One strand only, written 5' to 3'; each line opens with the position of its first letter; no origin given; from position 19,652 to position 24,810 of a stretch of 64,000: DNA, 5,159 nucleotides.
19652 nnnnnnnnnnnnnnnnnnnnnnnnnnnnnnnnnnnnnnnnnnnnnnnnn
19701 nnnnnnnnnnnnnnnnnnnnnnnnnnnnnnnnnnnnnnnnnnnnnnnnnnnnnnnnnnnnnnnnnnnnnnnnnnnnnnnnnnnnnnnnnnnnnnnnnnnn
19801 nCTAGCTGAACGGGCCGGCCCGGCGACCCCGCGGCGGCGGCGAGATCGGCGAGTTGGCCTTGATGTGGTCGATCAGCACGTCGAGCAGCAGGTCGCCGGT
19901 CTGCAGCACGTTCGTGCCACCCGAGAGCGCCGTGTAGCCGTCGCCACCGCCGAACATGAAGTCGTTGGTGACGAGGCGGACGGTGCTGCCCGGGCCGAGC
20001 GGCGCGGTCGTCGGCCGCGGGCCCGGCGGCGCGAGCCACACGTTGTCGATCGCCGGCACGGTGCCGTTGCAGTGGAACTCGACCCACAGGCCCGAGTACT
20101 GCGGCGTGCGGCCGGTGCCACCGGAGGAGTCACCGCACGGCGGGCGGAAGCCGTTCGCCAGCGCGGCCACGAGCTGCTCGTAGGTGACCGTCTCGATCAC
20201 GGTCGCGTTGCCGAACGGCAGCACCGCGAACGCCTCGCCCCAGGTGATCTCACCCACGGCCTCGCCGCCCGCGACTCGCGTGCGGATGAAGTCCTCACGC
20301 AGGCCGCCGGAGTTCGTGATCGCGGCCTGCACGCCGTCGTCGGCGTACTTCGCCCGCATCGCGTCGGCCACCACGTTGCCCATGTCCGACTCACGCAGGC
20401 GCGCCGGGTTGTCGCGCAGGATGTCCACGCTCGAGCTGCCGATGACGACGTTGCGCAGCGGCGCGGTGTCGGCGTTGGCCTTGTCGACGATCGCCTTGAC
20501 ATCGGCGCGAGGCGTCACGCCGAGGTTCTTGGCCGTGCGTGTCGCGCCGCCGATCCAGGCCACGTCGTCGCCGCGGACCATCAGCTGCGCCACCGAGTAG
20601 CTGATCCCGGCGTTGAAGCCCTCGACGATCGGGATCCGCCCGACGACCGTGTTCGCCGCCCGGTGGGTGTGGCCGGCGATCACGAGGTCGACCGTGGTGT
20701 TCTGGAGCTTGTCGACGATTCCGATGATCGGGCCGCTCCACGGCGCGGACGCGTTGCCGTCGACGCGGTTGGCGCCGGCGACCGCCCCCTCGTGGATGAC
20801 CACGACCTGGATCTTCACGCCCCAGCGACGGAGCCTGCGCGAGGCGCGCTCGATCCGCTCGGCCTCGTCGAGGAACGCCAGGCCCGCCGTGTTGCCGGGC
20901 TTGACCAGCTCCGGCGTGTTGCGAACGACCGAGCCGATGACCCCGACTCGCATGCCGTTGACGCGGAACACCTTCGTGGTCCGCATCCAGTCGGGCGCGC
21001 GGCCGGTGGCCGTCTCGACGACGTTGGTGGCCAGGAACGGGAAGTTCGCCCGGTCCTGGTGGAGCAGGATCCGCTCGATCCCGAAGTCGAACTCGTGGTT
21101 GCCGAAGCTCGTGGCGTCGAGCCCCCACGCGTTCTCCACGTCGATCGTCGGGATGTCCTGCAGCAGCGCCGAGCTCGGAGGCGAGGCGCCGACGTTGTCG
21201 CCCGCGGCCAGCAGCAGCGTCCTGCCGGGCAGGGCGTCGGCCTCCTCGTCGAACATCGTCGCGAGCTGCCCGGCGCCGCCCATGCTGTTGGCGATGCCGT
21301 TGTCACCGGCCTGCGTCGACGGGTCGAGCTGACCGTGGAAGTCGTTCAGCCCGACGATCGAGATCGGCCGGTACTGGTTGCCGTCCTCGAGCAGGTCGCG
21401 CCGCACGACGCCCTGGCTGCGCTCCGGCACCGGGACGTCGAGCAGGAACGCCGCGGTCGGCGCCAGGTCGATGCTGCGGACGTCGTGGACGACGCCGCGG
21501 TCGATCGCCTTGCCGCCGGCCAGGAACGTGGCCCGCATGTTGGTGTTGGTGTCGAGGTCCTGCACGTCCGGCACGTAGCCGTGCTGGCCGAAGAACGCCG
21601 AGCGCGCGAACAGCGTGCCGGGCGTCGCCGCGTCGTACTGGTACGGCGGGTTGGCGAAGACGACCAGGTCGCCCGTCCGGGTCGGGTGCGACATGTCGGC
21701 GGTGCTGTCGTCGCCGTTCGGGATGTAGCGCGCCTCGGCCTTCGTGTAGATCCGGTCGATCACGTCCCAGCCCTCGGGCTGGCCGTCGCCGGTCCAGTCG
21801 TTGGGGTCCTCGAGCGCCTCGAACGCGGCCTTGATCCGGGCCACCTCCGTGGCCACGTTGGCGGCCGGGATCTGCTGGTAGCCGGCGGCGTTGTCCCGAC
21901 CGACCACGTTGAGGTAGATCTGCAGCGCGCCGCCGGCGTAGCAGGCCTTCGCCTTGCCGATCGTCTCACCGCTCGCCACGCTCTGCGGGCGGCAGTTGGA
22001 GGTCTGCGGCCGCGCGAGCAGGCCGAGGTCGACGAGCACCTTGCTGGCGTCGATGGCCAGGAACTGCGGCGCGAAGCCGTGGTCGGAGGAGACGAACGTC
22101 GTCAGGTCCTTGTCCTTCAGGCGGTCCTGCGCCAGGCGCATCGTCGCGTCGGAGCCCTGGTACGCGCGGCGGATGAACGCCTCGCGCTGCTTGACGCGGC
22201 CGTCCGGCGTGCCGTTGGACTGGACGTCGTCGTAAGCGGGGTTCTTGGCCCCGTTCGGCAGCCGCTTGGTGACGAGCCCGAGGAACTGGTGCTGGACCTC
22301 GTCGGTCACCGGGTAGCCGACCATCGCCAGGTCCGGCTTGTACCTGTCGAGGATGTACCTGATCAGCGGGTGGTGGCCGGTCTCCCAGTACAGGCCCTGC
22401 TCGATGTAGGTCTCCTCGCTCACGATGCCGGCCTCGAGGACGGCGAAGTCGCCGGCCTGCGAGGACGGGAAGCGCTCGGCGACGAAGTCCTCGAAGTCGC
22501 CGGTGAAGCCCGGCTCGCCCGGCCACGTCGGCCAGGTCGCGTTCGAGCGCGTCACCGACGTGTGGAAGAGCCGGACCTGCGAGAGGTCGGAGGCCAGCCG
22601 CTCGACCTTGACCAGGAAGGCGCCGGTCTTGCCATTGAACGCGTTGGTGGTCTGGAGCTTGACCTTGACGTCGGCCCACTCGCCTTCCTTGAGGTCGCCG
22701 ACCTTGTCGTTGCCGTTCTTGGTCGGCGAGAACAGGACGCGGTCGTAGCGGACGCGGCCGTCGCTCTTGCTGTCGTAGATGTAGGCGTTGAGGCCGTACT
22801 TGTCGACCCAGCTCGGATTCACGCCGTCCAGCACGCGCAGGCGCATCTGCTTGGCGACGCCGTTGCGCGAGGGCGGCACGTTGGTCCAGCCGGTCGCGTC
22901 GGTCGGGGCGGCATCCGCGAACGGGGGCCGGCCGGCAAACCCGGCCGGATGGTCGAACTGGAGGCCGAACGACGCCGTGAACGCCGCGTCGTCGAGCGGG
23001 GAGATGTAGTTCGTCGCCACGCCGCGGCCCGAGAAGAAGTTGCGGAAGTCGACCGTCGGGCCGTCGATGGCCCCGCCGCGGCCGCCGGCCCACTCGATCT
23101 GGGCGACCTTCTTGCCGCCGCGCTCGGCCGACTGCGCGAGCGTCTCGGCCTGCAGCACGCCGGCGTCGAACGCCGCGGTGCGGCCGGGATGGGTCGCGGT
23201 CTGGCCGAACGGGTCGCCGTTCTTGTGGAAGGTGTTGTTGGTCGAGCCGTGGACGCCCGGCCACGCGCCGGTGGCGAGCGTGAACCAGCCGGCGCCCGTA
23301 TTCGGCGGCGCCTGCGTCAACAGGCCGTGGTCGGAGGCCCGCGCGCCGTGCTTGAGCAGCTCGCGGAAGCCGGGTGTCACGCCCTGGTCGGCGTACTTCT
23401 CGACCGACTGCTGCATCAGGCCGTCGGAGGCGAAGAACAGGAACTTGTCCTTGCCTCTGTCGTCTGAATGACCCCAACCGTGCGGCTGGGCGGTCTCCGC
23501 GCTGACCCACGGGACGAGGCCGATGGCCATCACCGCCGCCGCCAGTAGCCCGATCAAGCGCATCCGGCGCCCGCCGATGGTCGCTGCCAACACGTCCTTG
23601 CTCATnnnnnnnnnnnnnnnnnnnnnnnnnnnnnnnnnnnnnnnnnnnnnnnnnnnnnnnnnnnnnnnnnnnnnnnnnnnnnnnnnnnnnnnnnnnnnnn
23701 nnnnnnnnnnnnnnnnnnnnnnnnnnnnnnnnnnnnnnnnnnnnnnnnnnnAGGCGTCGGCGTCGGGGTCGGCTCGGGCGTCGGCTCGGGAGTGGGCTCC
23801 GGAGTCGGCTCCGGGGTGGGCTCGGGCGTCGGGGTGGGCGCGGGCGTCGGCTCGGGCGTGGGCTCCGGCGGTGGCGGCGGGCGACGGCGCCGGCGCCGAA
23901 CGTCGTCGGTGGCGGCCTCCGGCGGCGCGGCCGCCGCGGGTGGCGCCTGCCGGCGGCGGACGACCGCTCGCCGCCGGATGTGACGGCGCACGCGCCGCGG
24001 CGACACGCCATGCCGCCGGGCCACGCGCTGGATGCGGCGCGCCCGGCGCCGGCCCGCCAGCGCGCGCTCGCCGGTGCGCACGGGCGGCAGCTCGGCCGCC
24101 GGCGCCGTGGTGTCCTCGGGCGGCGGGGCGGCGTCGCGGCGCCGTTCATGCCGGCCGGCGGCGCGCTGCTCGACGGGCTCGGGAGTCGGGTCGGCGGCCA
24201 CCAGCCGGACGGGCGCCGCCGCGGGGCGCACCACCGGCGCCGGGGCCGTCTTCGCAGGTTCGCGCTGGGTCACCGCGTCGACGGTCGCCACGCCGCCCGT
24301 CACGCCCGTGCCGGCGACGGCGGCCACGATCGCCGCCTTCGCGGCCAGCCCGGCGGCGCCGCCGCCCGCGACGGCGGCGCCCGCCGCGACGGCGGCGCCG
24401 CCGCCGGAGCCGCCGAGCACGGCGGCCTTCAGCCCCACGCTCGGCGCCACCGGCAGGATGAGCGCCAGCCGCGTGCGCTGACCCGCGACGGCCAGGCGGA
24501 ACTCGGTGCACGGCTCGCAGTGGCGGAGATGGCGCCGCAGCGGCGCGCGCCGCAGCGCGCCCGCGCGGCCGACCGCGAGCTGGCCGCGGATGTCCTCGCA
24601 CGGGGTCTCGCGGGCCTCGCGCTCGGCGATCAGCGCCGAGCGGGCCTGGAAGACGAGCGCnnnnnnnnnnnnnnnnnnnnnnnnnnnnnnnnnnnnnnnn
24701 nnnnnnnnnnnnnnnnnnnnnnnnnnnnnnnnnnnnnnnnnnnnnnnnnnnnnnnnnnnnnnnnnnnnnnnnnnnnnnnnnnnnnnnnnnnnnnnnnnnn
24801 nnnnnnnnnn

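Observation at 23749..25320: ECF sigma factor covalently fused to a zinc-finger anti-sigma domain, TM region and (PEPT)n tail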

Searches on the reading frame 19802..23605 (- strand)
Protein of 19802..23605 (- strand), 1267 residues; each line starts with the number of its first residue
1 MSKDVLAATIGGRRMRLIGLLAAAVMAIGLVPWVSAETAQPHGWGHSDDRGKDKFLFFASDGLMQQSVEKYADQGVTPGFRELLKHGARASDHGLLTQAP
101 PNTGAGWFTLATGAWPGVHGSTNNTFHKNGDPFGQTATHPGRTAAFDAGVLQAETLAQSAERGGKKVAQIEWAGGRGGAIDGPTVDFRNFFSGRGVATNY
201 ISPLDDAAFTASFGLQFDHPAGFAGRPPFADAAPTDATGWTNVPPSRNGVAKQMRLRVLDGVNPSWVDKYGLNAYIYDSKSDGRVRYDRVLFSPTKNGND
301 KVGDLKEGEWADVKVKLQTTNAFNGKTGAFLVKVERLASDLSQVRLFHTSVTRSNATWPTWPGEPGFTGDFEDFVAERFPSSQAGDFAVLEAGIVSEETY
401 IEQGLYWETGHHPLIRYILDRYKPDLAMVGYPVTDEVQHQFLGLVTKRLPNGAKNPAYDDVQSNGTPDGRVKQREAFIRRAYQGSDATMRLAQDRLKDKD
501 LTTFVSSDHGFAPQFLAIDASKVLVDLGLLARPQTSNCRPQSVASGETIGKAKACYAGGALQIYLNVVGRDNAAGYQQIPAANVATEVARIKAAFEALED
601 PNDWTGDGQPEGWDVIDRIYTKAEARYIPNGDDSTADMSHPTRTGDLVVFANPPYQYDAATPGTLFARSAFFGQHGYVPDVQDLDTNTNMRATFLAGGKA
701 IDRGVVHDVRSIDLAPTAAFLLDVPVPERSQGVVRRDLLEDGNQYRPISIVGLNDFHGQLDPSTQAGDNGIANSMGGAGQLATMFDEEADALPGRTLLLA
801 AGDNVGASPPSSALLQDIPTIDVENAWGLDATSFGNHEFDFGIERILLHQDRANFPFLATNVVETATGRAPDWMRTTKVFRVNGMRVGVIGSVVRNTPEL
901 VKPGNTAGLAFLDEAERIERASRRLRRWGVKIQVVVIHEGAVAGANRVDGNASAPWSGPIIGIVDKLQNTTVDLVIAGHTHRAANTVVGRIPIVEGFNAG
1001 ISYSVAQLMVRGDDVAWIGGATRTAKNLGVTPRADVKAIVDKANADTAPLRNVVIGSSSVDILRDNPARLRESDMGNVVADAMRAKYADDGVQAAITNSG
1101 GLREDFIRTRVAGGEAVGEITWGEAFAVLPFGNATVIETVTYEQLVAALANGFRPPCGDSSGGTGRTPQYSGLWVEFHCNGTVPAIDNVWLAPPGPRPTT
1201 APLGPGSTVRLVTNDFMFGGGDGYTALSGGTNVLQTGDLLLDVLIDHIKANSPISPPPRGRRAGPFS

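Call 3: search_protein_families(library=pfam, proteins=[window:19802-23605:-], max_evalue=0.1)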
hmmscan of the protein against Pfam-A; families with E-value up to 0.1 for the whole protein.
window:19802-23605:- (1267 aa): 3 families
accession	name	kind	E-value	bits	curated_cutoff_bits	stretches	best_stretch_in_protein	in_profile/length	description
PF01663.27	Phosphodiest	-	2.9e-22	80.2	23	2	57-183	3-117/342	Type I phosphodiesterase / nucleotide pyrophosphatase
PF02872.23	5_nucleotid_C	-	1.7e-20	74.2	23.6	1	1054-1228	1-157/158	5'-nucleotidase, C-terminal domain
PF00149.33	Metallophos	-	2e-07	32.1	21.5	1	749-982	2-190/191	Calcineurin-like phosphoesterase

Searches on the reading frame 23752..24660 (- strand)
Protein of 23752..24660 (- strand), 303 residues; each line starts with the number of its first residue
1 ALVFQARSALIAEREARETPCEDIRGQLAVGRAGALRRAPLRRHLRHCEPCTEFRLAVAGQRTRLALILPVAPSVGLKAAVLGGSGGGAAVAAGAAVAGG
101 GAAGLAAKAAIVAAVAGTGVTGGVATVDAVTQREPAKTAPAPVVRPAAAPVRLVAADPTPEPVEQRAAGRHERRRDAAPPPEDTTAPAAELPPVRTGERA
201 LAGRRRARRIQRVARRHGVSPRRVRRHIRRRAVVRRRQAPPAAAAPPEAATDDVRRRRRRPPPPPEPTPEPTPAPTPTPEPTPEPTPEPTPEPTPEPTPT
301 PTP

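Call 5: search_protein_families(library=pfam, proteins=[window:23752-24660:-], max_evalue=10)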
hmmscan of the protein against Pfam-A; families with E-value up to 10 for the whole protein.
window:23752-24660:- (303 aa): 5 families
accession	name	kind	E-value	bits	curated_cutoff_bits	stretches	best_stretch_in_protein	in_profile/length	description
PF01527.26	HTH_Tnp_1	-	0.09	13.5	24.1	1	208-250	24-63/75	Transposase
PF13490.11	zf-HC2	-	0.14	12.7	22.2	1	35-51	18-34/35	Putative zinc-finger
PF13384.12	HTH_23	-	0.15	12.3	24.6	1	198-230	6-40/50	Homeodomain-like domain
PF13542.12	HTH_Tnp_ISL3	-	0.7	9.8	27.4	1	210-231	29-50/51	Helix-turn-helix domain of transposase family ISL3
PF05887.16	Trypan_PARP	-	1.7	9.1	100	1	259-301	65-107/134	Procyclic acidic repetitive protein (PARP)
